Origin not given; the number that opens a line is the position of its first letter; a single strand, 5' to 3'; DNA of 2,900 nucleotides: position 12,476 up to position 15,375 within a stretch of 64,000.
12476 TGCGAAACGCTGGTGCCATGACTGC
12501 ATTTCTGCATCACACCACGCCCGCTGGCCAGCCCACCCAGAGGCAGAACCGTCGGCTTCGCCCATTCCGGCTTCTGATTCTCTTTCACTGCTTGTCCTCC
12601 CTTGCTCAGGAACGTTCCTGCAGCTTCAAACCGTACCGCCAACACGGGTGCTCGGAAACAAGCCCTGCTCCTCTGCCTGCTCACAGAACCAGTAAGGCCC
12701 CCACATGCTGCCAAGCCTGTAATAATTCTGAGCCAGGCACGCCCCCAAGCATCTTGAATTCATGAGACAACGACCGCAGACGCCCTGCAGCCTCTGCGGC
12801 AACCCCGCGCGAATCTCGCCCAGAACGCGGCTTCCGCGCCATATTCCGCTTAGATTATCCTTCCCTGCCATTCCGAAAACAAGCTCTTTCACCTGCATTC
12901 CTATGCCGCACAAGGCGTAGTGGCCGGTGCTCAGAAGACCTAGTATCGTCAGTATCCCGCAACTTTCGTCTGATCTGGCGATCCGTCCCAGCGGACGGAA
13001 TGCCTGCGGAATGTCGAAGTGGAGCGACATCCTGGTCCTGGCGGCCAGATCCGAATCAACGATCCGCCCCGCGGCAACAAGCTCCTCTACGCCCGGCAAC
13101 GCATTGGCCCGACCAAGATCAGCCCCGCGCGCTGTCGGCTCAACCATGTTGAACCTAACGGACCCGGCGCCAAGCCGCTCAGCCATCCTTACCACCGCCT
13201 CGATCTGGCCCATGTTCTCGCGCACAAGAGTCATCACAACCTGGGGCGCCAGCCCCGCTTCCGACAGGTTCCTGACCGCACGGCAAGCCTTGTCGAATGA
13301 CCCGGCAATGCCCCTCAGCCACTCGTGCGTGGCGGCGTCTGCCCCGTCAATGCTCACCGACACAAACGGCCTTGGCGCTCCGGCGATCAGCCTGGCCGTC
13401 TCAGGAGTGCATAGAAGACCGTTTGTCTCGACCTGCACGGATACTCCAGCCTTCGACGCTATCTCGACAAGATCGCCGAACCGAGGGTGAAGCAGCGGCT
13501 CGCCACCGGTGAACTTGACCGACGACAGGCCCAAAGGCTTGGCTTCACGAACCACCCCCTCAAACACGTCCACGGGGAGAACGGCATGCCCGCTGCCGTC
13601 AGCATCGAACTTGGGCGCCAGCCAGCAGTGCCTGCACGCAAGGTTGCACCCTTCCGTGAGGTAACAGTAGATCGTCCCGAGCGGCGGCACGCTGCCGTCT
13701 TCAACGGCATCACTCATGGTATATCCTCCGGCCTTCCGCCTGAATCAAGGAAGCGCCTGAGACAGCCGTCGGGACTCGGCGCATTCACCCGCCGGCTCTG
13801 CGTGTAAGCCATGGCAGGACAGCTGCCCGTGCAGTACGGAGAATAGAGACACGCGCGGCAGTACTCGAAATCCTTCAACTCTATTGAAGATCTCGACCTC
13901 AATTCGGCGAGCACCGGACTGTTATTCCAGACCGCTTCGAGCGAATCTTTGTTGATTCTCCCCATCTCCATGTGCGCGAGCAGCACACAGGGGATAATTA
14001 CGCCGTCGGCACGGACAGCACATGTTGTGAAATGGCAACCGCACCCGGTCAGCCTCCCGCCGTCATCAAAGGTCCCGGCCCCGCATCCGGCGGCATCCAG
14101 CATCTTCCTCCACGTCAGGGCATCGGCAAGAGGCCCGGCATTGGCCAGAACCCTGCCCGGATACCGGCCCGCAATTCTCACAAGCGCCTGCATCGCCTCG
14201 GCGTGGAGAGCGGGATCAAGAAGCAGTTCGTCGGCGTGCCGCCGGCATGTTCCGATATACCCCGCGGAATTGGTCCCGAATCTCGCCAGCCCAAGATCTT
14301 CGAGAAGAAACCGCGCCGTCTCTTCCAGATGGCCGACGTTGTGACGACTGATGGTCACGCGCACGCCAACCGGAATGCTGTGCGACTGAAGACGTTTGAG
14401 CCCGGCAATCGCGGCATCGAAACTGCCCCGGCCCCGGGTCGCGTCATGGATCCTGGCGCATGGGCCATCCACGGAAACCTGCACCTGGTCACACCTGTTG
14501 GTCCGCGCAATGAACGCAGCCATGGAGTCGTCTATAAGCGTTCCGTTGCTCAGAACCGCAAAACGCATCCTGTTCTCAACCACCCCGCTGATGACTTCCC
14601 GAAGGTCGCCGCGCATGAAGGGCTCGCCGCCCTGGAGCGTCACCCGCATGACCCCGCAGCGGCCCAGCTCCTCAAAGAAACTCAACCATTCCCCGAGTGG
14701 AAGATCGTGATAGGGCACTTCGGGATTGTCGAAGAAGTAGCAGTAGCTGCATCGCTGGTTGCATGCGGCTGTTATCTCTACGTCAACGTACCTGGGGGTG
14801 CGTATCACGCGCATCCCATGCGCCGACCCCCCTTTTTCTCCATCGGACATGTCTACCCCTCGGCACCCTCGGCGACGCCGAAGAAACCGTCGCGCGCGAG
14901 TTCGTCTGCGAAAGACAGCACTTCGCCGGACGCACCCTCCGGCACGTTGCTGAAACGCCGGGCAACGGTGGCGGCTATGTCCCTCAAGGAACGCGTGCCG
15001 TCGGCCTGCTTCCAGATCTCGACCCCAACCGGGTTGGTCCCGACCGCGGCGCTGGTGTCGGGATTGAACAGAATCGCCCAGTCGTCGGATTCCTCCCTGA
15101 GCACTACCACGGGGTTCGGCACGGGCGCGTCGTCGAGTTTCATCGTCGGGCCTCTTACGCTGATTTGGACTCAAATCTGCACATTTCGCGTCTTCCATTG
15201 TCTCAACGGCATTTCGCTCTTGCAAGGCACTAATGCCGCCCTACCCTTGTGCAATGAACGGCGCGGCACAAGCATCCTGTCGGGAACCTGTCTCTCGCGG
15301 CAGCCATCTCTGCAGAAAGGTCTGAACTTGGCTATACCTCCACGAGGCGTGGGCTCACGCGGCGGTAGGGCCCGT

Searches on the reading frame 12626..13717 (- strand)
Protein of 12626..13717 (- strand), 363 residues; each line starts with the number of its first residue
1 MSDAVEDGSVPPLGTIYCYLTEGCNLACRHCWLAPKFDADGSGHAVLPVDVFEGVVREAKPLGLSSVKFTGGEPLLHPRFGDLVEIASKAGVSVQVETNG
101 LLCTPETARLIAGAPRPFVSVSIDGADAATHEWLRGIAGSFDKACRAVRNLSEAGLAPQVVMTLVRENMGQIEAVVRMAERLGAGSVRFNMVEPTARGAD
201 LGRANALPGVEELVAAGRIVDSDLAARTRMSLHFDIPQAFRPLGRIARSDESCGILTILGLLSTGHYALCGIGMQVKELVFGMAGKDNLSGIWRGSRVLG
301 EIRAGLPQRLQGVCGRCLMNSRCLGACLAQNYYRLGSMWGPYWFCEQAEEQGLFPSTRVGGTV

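Call 8: search_protein_families(library=ncbifam, proteins=[window:12626-13717:-], max_evalue=0.01)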
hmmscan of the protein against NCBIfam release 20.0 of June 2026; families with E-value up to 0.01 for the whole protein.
window:12626-13717:- (363 aa): 70 families (the best 25 are shown)
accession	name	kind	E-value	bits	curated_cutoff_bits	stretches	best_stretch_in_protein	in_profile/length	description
TIGR04251.1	SCM_rSAM_ScmF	equivalog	1.9e-143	478.1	400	1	12-358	2-352/353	SynChlorMet cassette radical SAM/SPASM protein ScmF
TIGR04545.1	rSAM_ahbD_hemeb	equivalog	9.7e-36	123.9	500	1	19-203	5-186/339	heme b synthase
TIGR03962.1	mycofact_rSAM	equivalog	6.1e-33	114.4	265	1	19-351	17-337/339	mycofactocin radical SAM maturase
TIGR04303.1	GeoRSP_rSAM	equivalog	1.9e-31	109.8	400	1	15-342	6-321/325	GeoRSP system radical SAM/SPASM protein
TIGR04055.1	rSAM_NirJ2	equivalog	6.1e-29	101.6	500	1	21-337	7-314/326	putative heme d1 biosynthesis radical SAM protein NirJ2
TIGR04053.2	TIGR04053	equivalog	4.2e-26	92.1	395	1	19-203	13-197/366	TIGR04053 family radical SAM/SPASM domain-containing protein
TIGR04051.1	rSAM_NirJ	equivalog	7.9e-26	90.9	515.45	1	20-184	8-168/354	heme d1 biosynthesis radical SAM protein NirJ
TIGR04347.1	pseudo_SAM_Halo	equivalog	1.3e-25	90.6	525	1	19-205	43-225/390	TIGR04347 family pseudo-SAM/SPASM protein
NF045574.1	sacti_mat_StsB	exception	1.9e-25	89.7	625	1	10-330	92-398/466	StsB family radical SAM/SPASM domain sactipeptide maturase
NF050035.1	rSAM_WgK_link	exception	5.3e-24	84.9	650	2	19-200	14-192/367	radical SAM/SPASM peptide maturase WgkB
TIGR04054.1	rSAM_NirJ1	equivalog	6.9e-23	80.9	650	1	7-201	28-219/387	putative heme d1 biosynthesis radical SAM protein NirJ1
TIGR02109.1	PQQ_syn_pqqE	equivalog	9.7e-23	80.7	381.35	1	16-336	9-321/358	pyrroloquinoline quinone biosynthesis protein PqqE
TIGR04317.1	W_rSAM_matur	equivalog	3e-22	79.2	380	1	15-195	5-187/349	tungsten cofactor oxidoreductase radical SAM maturase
NF012164.0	AlbA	equivalog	7.6e-21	74.1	850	1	19-201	118-297/442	subtilosin maturase AlbA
TIGR04250.1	SCM_rSAM_ScmE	equivalog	2.7e-20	72.6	400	1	20-178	9-164/358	SynChlorMet cassette radical SAM/SPASM protein ScmE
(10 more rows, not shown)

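Call 9: search_protein_families(library=pfam, proteins=[window:12626-13717:-], max_evalue=0.01)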
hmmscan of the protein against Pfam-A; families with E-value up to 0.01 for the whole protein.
window:12626-13717:- (363 aa): 2 families
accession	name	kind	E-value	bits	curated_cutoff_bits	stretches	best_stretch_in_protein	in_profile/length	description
PF04055.27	Radical_SAM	-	7.4e-26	91.7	29.5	1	20-178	3-165/166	Radical SAM superfamily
PF13353.11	Fer4_12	-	0.00017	22.4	22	1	14-90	5-77/137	4Fe-4S single cluster domain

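Call 15: find_related_loci(query=window:12626-13717:-, collection=genome_contigs, flank=7000)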
Query window:12626-13717:- (363 aa) in genome_contigs; peptide patterns used: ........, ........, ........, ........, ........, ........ (x = any residue, [..] = any of these).
600 stretches matched a pattern (row limit reached: there are more); 565 encode a relative of the query (tblastn E <= 1e-3); the best 80 are kept; 80 distinct loci.
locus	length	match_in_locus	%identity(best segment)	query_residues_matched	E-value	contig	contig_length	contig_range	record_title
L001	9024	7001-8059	62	9-359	2e-147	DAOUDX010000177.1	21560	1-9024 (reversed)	MAG TPA_asm: Anaerolineae bacterium isolate N2_102 k133_610908, whole genome shotgun sequence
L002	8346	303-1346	60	13-359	3e-142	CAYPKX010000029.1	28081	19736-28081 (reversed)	MAG TPA_asm: uncultured Eubacteriales bacterium isolate binchicken_co66_1 genome assembly, contig: NODE_2804_length_2808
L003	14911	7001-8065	59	7-359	2e-140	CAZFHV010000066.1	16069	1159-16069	MAG TPA_asm: uncultured Chromatiaceae bacterium isolate binchicken_co326_177 genome assembly, contig: NODE_1782_length_1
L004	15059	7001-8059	58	10-360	9e-139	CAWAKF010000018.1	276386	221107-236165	MAG: uncultured delta proteobacterium isolate MFD02416.bin.2.107 genome assembly, contig: contig_25452, whole genome sho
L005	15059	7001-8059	58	9-359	1e-137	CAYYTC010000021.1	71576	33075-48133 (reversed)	MAG TPA_asm: uncultured Acidobacteriota bacterium isolate SRP192927_co7_741 genome assembly, contig: NODE_446_length_715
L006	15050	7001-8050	57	13-361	1e-137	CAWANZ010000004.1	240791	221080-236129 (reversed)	MAG: Candidatus Aminicenantes bacterium isolate MFD03899.bin.2.42 genome assembly, contig: contig_33614, whole genome sh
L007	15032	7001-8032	58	5-346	7e-137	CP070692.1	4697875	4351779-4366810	MAG: Deltaproteobacteria bacterium isolate bin617 chromosome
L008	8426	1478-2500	59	21-361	9e-137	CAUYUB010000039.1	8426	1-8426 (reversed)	Gammaproteobacteria bacterium strain CCP3-SC15AN1 genome assembly, contig: CCP3SC15_Contig_135, whole genome shotgun seq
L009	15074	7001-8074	55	5-358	1e-130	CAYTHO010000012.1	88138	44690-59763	MAG TPA_asm: uncultured Anaerolineaceae bacterium isolate SRP167436_co1_223 genome assembly, contig: NODE_234_length_881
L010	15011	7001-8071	53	7-361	2e-127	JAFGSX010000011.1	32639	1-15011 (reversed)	MAG: Deltaproteobacteria bacterium isolate Zod_Metabat.937 k87_205380, whole genome shotgun sequence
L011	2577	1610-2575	57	13-333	3e-132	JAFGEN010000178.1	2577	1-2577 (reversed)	MAG: Candidatus Aminicenantes bacterium isolate Zod_Metabat.1233 k87_3073573, whole genome shotgun sequence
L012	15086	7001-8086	51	7-363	3e-124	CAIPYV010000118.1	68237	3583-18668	MAG: uncultured Chlorobiaceae bacterium isolate AM3_bin-0403 genome assembly, contig: bin-0403:118/136, whole genome sho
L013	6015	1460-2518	47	9-359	1e-118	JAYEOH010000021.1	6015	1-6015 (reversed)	MAG: Campylobacterota bacterium isolate MAG034 MAG034_21, whole genome shotgun sequence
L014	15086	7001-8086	50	4-359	7e-117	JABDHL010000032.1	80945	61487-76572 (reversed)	MAG: Chlorobiaceae bacterium isolate Oct13_Bin_1 GSB_B_Oct13_Bin_1_000000000032, whole genome shotgun sequence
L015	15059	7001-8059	50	12-359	1e-116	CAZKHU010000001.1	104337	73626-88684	MAG TPA_asm: uncultured Syntrophus sp. isolate binchicken_co220_86 genome assembly, contig: NODE_72_length_104337_cov_9.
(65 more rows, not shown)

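Call 25: search_solved_structures(query=window:12626-13717:-, max_evalue=0.00001)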
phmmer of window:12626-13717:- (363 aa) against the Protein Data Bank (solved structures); distinct sequences matched with E-value up to 0.00001: 4.
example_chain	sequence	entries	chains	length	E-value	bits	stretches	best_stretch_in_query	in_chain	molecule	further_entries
7vob_C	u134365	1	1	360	3.1e-17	65.9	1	16-180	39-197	Cytosylglucuronate decarboxylase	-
7voc_C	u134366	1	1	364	3.2e-17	65.9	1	16-180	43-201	Cytosylglucuronate decarboxylase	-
6efn_A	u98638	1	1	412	8.3e-17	64.5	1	18-190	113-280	Sporulation killing factor maturation protein SkfB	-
6c8v_A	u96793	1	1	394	1.3e-09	40.9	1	12-327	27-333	Coenzyme PQQ synthesis protein E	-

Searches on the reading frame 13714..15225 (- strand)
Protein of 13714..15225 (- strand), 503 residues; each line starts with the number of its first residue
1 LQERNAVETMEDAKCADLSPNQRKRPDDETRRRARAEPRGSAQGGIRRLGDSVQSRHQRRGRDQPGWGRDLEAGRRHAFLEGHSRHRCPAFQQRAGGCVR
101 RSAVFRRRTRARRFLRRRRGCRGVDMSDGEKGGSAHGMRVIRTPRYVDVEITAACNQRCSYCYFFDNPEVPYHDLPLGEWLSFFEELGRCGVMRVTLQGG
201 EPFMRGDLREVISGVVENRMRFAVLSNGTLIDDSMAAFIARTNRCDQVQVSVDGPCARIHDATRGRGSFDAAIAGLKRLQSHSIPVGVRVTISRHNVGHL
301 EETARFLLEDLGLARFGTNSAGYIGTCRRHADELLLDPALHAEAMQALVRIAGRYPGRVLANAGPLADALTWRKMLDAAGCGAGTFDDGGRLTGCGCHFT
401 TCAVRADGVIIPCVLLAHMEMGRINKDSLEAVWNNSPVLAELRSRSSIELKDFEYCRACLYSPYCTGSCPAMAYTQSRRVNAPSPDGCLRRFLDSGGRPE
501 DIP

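Call 8: search_protein_families(library=ncbifam, proteins=[window:13714-15225:-], max_evalue=0.01)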
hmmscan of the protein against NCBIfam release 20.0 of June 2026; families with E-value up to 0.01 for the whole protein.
window:13714-15225:- (503 aa): 77 families (the best 25 are shown)
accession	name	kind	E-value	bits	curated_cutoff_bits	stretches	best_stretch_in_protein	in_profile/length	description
TIGR04250.1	SCM_rSAM_ScmE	equivalog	3.8e-149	496.5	400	1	143-498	1-356/358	SynChlorMet cassette radical SAM/SPASM protein ScmE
NF050035.1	rSAM_WgK_link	exception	4.2e-41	141.2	650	2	141-306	5-170/367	radical SAM/SPASM peptide maturase WgkB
TIGR03962.1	mycofact_rSAM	equivalog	1.6e-32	113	265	2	142-305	9-171/339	mycofactocin radical SAM maturase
NF045574.1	sacti_mat_StsB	exception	2.5e-31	109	625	2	147-307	98-256/466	StsB family radical SAM/SPASM domain sactipeptide maturase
TIGR04545.1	rSAM_ahbD_hemeb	equivalog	4.3e-31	108.6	500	1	148-477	3-325/339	heme b synthase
TIGR04347.1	pseudo_SAM_Halo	equivalog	2.1e-29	103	525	1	149-350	42-240/390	TIGR04347 family pseudo-SAM/SPASM protein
TIGR04303.1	GeoRSP_rSAM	equivalog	9.2e-29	101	400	1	143-486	3-323/325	GeoRSP system radical SAM/SPASM protein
TIGR04251.1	SCM_rSAM_ScmF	equivalog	1e-28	100.8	400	1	151-483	10-335/353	SynChlorMet cassette radical SAM/SPASM protein ScmF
TIGR04051.1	rSAM_NirJ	equivalog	3.8e-28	98.5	515.45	1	151-334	8-189/354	heme d1 biosynthesis radical SAM protein NirJ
TIGR03913.1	rad_SAM_trio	equivalog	1.1e-25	90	591.75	1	144-472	18-338/477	GDL motif peptide-associated radical SAM/SPASM maturase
NF047865.1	rSAM_PapB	equivalog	1.4e-25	90.2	340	1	150-482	8-329/330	PapB family radical SAM/SPASM ranthipeptide maturase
TIGR04053.2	TIGR04053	equivalog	1.7e-25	90.1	395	2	142-361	5-223/366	TIGR04053 family radical SAM/SPASM domain-containing protein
TIGR04054.1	rSAM_NirJ1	equivalog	3.6e-25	88.4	650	1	136-307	28-197/387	putative heme d1 biosynthesis radical SAM protein NirJ1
TIGR04055.1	rSAM_NirJ2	equivalog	2.7e-23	83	500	2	150-308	5-162/326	putative heme d1 biosynthesis radical SAM protein NirJ2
TIGR04546.1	rSAM_ahbC_deAc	equivalog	7.7e-23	80.9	650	1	149-325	43-217/390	12,18-didecarboxysiroheme deacetylase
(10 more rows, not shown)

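Call 9: search_protein_families(library=pfam, proteins=[window:13714-15225:-], max_evalue=0.01)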
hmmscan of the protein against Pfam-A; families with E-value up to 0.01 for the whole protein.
window:13714-15225:- (503 aa): 3 families
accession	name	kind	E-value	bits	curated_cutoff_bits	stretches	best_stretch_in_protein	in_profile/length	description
PF04055.27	Radical_SAM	-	2.6e-24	86.7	29.5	1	149-307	1-166/166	Radical SAM superfamily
PF13186.11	SPASM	-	5e-09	36.8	21.5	1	395-459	1-66/67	Iron-sulfur cluster-binding domain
PF13353.11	Fer4_12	-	0.001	19.8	22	1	153-257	13-118/137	4Fe-4S single cluster domain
